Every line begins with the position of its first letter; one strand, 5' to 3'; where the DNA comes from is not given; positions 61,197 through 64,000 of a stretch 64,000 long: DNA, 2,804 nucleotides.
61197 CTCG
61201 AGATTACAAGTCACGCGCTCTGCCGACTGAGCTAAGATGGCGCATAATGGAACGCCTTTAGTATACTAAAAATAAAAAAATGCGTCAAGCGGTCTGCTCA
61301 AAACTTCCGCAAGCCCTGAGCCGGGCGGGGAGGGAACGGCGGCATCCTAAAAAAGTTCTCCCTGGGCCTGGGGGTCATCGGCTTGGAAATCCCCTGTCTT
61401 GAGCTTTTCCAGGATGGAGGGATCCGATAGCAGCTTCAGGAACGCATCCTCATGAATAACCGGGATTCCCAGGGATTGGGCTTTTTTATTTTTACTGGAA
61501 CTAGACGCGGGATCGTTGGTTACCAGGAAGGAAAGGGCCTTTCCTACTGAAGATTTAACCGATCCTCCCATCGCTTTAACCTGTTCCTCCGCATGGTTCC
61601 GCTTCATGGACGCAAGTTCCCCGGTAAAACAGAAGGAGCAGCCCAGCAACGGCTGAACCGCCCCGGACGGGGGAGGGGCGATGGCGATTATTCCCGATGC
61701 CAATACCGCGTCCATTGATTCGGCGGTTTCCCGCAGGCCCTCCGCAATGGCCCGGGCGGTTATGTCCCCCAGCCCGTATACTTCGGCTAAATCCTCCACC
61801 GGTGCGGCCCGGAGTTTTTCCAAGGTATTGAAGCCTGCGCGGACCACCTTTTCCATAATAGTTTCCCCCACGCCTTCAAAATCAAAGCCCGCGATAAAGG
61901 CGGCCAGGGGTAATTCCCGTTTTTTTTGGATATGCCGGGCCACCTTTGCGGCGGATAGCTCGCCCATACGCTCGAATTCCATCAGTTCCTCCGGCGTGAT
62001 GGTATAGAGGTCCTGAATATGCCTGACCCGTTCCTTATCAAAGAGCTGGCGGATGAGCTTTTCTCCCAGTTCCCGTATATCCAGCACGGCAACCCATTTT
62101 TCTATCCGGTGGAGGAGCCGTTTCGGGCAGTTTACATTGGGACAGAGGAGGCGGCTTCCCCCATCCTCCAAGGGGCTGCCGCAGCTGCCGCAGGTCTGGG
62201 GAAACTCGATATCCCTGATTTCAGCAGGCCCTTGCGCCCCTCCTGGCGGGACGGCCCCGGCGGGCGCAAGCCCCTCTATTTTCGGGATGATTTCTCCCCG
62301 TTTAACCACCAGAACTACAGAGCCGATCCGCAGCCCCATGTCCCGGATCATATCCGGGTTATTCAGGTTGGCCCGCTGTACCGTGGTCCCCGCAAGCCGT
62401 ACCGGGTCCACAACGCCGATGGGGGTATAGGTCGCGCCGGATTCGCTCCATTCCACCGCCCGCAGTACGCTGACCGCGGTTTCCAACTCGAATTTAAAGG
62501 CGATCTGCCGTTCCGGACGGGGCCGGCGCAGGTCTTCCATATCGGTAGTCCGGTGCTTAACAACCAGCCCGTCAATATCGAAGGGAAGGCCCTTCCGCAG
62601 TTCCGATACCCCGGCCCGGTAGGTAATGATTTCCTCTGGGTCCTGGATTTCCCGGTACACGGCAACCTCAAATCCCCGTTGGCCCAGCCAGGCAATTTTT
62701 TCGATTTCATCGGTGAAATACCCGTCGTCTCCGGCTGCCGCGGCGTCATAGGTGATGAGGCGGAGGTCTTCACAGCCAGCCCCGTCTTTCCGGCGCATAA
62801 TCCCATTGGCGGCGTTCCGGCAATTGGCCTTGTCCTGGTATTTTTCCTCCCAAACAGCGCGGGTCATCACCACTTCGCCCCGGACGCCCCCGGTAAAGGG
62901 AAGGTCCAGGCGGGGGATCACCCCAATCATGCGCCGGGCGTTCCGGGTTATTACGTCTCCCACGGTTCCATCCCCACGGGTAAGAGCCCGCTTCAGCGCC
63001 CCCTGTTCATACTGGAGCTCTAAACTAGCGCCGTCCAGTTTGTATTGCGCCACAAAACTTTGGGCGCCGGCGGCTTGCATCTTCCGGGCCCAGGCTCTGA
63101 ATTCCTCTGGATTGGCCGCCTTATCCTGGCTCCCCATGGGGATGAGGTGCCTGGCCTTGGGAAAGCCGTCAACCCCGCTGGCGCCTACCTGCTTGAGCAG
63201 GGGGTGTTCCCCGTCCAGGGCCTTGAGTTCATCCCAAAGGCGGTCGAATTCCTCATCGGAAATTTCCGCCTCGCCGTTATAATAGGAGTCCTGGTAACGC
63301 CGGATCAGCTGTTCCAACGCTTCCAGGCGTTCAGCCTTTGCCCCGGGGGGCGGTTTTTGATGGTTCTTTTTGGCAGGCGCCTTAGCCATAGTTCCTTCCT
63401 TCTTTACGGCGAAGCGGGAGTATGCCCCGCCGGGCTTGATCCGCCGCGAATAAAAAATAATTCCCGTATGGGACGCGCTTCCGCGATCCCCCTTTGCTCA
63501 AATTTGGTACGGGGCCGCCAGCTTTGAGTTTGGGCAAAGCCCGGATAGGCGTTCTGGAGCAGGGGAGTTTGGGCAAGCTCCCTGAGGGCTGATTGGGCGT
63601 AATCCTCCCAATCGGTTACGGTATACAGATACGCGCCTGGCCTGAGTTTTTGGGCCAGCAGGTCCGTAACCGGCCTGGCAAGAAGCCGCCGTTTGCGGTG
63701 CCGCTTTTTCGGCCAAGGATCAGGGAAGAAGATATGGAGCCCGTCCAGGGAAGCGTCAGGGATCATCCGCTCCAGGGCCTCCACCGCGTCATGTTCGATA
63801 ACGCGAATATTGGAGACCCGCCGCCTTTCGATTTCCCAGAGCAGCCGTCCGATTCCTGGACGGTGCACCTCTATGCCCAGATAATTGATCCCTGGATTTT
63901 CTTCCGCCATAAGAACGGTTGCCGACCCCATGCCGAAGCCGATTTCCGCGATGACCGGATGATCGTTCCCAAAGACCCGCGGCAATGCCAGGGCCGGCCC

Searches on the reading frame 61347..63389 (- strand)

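Call 47: search_protein_families(library=pfam, proteins=[window:61347-63389:-], max_evalue=0.001)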
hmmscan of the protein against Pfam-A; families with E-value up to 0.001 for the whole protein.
window:61347-63389:- (680 aa): 6 families
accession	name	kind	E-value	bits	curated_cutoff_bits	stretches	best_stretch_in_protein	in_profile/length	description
PF01653.23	DNA_ligase_aden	-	2.2e-36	126.1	27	1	75-300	3-250/253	NAD-dependent DNA ligase adenylation domain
PF03120.22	DNA_ligase_OB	-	2.9e-15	56.3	32.9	1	321-374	17-70/79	NAD-dependent DNA ligase OB-fold domain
PF00533.33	BRCT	-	1.1e-12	48.4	21.3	1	579-653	4-77/78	BRCA1 C Terminus (BRCT) domain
PF14520.12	HHH_5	-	1.7e-11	44.9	27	1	505-554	8-57/57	Helix-hairpin-helix domain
PF12826.13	HHH_2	-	1.3e-09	38.5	27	1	506-550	10-53/64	Helix-hairpin-helix motif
PF12738.14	PTCB-BRCT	-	7.1e-06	26.4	22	1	593-645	9-59/63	twin BRCT domain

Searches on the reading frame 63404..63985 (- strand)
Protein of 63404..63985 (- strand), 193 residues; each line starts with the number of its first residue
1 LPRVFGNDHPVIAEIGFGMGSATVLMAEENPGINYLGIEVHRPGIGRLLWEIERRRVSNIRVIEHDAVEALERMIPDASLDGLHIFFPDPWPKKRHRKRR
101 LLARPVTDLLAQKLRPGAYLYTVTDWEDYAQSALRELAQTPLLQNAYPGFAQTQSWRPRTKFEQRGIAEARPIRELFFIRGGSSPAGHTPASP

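Call 47: search_protein_families(library=pfam, proteins=[window:63404-63985:-], max_evalue=0.001)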
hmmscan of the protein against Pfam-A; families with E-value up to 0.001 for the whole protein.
window:63404-63985:- (193 aa): 1 family
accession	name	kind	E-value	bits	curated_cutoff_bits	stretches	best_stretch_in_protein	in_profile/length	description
PF02390.23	Methyltransf_4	-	3.4e-52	176.8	24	1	9-174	2-171/173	Putative methyltransferase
